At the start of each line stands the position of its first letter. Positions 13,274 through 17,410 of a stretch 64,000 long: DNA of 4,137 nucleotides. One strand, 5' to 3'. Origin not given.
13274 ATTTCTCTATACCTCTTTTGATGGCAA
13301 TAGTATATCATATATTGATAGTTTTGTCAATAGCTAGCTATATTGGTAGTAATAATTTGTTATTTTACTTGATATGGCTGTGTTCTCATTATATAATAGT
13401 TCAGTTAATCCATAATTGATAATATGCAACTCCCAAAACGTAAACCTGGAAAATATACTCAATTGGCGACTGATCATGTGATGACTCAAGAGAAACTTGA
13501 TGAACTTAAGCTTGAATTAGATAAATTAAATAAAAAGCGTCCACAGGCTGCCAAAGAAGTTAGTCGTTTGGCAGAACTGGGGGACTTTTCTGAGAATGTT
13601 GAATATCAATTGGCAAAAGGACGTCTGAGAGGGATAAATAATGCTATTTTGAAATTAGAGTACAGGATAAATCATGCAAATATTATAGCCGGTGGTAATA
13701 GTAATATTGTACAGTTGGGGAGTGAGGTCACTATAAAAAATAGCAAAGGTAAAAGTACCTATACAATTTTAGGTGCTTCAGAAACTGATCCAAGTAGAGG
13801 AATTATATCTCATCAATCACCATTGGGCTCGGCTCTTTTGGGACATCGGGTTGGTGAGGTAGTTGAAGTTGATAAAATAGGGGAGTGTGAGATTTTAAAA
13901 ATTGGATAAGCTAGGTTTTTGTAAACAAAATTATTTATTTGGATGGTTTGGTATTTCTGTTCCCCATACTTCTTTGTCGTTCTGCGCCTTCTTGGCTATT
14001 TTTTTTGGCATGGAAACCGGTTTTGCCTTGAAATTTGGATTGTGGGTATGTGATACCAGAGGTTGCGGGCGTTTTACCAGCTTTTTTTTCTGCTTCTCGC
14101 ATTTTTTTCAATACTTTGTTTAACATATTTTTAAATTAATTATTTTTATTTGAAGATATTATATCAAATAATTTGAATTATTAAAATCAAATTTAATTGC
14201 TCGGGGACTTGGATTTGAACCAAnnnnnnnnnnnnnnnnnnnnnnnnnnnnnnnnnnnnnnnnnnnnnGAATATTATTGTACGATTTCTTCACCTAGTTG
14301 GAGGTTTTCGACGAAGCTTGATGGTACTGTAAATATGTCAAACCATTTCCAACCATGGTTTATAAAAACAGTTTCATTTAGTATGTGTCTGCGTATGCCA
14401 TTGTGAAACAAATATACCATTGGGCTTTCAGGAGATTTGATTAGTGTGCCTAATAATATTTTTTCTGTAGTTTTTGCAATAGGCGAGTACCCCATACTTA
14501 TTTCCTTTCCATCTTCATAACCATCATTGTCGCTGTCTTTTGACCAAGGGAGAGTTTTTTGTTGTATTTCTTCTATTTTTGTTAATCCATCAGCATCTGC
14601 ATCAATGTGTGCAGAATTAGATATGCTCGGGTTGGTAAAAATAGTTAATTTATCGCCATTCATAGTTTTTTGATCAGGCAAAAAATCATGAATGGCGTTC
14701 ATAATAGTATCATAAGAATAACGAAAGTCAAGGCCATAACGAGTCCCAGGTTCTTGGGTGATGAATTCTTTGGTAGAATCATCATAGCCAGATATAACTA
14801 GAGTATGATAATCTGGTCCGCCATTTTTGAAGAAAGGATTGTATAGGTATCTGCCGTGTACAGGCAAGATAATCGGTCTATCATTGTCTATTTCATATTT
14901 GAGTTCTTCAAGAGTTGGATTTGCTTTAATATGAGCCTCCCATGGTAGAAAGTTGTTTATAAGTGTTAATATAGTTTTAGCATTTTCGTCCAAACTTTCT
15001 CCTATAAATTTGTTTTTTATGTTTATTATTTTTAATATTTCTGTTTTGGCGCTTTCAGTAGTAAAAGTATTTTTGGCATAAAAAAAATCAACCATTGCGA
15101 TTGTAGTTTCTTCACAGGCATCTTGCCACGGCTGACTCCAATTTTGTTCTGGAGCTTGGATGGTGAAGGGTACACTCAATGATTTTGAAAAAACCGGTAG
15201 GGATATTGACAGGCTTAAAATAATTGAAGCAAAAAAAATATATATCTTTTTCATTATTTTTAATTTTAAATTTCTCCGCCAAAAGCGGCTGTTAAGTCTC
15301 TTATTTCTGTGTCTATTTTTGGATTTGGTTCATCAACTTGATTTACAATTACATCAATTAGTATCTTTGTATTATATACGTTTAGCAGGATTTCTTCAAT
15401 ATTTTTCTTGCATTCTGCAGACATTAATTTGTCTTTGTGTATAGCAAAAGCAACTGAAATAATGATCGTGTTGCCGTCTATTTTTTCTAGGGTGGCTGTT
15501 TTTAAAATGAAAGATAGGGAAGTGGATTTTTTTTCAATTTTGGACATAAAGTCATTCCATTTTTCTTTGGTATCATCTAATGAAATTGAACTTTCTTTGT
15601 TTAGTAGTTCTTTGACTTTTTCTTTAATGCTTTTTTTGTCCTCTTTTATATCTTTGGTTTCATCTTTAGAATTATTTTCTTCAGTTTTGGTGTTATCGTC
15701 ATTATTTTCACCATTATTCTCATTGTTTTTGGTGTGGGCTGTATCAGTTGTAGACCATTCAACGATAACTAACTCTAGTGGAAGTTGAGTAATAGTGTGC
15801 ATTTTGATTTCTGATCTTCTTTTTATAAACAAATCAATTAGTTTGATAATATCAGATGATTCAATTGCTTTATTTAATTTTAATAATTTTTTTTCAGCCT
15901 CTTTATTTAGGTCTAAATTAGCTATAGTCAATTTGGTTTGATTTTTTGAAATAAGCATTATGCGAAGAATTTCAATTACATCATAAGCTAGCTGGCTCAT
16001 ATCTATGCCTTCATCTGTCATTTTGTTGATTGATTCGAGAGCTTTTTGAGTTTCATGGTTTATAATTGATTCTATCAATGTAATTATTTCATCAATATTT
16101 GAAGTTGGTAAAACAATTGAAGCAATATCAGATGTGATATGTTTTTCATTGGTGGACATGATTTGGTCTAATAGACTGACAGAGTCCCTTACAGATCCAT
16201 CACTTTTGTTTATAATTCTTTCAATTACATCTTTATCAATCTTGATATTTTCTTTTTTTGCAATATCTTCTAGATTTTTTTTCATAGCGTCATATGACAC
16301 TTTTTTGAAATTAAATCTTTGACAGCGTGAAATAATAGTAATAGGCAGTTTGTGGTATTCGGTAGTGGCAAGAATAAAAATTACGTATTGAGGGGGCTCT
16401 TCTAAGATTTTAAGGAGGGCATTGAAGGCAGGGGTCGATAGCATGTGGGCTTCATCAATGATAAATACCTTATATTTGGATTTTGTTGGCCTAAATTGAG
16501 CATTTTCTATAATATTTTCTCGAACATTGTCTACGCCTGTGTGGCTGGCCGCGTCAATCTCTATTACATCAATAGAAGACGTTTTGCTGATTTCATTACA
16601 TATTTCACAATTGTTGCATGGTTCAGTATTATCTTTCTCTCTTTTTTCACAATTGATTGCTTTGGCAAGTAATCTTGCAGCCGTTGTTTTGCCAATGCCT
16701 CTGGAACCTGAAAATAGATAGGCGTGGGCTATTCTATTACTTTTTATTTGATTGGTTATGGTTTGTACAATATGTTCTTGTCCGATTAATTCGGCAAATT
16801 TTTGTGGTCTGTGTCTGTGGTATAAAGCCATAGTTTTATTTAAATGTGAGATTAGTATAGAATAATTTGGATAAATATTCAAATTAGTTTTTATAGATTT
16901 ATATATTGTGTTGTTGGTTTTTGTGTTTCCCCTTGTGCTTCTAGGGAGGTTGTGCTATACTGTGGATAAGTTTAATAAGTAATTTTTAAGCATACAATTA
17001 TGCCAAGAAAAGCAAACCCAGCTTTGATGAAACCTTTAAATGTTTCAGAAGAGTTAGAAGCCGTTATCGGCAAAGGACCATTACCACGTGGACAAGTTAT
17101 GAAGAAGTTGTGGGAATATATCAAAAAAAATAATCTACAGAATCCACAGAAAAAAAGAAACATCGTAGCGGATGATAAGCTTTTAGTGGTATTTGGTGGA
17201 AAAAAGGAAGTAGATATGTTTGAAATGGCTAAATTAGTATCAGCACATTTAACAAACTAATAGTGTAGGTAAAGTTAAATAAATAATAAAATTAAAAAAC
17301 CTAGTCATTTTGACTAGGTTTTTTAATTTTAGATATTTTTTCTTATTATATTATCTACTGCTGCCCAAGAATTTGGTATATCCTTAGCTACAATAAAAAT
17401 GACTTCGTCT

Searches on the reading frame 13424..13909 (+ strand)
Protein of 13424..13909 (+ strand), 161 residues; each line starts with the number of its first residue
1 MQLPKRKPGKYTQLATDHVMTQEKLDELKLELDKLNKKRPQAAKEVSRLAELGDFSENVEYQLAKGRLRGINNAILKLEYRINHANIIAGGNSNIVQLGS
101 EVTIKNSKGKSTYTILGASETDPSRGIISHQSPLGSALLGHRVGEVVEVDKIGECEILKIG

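Call 58: search_protein_families(library=pfam, proteins=[window:13424-13909:+], max_evalue=0.00001)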
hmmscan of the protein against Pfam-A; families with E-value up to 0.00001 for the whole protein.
window:13424-13909:+ (161 aa): 2 families
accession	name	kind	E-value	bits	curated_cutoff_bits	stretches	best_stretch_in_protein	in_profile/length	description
PF01272.25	GreA_GreB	-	1e-19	70.7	26.9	1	94-159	4-74/77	Transcription elongation factor, GreA/GreB, C-term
PF03449.20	GreA_GreB_N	-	1.2e-16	61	24.5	1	19-87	2-71/71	Transcription elongation factor, N-terminal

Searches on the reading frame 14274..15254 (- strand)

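Call 58: search_protein_families(library=pfam, proteins=[window:14274-15254:-], max_evalue=0.00001)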
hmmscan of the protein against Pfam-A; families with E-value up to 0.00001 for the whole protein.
window:14274-15254:- (326 aa): 1 family
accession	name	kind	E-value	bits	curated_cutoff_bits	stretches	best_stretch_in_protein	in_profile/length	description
PF13529.12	Peptidase_C39_2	-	6.1e-09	37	24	1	27-169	2-142/143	Peptidase_C39 like family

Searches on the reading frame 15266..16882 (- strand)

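Call 58: search_protein_families(library=pfam, proteins=[window:15266-16882:-], max_evalue=0.00001)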
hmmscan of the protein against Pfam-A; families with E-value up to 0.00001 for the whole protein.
window:15266-16882:- (538 aa): 8 families
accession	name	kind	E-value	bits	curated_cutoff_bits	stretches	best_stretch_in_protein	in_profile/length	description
PF13177.12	DNA_pol3_delta2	-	2.3e-45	154.9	27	1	34-195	1-160/161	DNA polymerase III, delta subunit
PF00004.35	AAA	-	2.1e-11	44.8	21.2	1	56-191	2-127/131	ATPase family associated with various cellular activities (AAA)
PF22608.2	DNAX_ATPase_lid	-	4.6e-08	33.2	27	1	201-241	3-43/49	DNA polymerase III clamp loader subunit, ATPase lid domain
PF12169.13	DNA_pol3_gamma3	-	2.1e-07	31.2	24.4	1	265-374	17-125/143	DNA polymerase III subunits gamma and tau domain III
PF13401.12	AAA_22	-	5.2e-07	30.5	27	1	56-172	9-121/130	AAA domain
PF21960.2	RCF1-5-like_lid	-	5.8e-07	29.8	27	1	203-237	2-37/43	RCF1/5-like, AAA+ ATPase lid domain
PF05496.18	RuvB_N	-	1.8e-06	28.2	27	0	25-110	2-91/159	Holliday junction DNA helicase RuvB P-loop domain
PF25361.1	AAA_lid_RFC1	-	6.3e-06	26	34.9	0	199-252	3-55/59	RFC1-like, AAA+ ATPase lid domain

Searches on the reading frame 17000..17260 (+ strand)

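Call 58: search_protein_families(library=pfam, proteins=[window:17000-17260:+], max_evalue=0.00001)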
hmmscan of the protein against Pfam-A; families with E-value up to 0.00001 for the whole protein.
window:17000-17260:+ (86 aa): 1 family
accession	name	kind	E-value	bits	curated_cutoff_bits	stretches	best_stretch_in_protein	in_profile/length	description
PF02201.23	SWIB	-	1.5e-29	102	25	1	11-84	1-74/74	SWIB/MDM2 domain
